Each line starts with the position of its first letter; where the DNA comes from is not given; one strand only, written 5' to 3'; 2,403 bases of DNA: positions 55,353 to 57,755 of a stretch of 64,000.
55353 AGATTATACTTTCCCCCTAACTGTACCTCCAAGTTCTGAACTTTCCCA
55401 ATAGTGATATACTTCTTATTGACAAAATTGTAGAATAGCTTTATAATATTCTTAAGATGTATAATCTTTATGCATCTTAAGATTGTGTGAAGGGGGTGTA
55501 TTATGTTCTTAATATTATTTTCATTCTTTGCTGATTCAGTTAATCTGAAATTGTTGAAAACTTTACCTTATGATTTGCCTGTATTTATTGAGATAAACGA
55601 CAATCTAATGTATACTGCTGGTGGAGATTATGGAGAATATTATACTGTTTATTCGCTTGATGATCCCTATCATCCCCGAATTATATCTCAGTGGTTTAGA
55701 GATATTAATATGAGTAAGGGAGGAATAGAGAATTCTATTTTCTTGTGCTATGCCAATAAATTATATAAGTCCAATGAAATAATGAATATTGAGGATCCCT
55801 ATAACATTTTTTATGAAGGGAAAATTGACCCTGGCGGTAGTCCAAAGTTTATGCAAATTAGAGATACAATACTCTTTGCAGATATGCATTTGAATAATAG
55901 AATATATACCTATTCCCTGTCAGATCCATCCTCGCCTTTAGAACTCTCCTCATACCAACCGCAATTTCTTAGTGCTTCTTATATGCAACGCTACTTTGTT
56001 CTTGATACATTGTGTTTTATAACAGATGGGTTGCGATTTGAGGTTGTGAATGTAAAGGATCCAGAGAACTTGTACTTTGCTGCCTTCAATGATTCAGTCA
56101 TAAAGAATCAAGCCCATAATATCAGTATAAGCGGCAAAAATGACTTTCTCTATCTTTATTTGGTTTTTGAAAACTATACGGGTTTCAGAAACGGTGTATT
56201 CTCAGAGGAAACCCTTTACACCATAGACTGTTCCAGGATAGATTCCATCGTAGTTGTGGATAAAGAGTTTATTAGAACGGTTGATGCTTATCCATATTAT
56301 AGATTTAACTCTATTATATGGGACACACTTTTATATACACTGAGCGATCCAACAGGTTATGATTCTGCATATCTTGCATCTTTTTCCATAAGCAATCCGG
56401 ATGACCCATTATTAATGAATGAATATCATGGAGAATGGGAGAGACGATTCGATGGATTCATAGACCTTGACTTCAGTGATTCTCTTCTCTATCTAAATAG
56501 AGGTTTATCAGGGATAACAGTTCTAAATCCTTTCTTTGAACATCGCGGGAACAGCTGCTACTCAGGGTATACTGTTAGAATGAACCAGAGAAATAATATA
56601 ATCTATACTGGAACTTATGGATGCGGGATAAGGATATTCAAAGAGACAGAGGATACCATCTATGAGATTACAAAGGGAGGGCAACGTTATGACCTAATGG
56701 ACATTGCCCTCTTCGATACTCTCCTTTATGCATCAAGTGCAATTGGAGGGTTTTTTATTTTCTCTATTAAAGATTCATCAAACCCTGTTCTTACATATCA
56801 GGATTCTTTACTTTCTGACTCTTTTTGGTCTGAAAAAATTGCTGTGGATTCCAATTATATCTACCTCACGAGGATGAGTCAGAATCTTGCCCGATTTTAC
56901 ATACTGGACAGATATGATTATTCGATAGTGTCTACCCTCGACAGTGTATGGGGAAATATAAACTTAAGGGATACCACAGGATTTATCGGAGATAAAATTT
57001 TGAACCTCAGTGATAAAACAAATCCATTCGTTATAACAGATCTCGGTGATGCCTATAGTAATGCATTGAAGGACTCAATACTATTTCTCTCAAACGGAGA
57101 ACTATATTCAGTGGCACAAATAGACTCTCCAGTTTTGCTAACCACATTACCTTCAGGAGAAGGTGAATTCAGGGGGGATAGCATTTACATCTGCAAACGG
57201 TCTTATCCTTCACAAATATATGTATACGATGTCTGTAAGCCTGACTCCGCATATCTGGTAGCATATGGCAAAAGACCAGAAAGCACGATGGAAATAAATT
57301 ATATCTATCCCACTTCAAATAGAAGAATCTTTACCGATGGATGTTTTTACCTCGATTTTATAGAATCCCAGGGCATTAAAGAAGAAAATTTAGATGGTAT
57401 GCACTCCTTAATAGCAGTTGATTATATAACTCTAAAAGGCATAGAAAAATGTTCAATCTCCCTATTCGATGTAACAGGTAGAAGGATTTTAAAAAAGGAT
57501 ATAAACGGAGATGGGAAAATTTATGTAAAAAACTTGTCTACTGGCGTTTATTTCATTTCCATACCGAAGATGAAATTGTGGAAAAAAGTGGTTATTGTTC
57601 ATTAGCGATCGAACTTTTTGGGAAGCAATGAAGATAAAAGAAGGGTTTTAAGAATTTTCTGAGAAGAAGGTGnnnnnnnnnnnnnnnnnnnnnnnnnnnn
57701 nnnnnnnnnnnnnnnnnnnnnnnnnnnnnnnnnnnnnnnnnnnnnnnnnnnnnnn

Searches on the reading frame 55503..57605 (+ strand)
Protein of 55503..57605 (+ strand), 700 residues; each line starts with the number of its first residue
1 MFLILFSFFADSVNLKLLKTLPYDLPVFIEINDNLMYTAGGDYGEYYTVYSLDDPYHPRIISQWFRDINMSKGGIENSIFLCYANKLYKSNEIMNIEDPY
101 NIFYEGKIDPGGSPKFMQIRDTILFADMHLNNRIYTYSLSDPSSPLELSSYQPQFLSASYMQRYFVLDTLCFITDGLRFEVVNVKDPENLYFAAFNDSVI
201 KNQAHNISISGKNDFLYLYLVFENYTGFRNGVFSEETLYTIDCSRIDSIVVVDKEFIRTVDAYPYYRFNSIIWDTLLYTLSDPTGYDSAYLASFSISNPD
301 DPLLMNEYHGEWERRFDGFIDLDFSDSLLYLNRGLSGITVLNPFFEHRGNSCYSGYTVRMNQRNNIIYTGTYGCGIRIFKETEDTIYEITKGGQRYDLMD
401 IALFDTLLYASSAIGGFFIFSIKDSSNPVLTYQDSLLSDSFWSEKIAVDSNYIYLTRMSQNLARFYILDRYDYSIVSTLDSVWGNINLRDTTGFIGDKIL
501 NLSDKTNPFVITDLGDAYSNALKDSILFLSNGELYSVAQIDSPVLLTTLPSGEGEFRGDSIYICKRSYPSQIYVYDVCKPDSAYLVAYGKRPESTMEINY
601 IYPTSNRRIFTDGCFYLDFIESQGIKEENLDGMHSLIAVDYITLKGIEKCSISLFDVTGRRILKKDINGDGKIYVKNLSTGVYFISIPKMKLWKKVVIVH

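Call 71: search_protein_families(library=pfam, proteins=[window:55503-57605:+], max_evalue=0.001)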
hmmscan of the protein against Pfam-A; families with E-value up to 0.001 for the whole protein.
window:55503-57605:+ (700 aa): 1 family
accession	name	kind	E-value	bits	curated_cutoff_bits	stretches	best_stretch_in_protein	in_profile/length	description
PF18962.6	Por_Secre_tail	-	5.7e-06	27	27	1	646-698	18-75/75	Secretion system C-terminal sorting domain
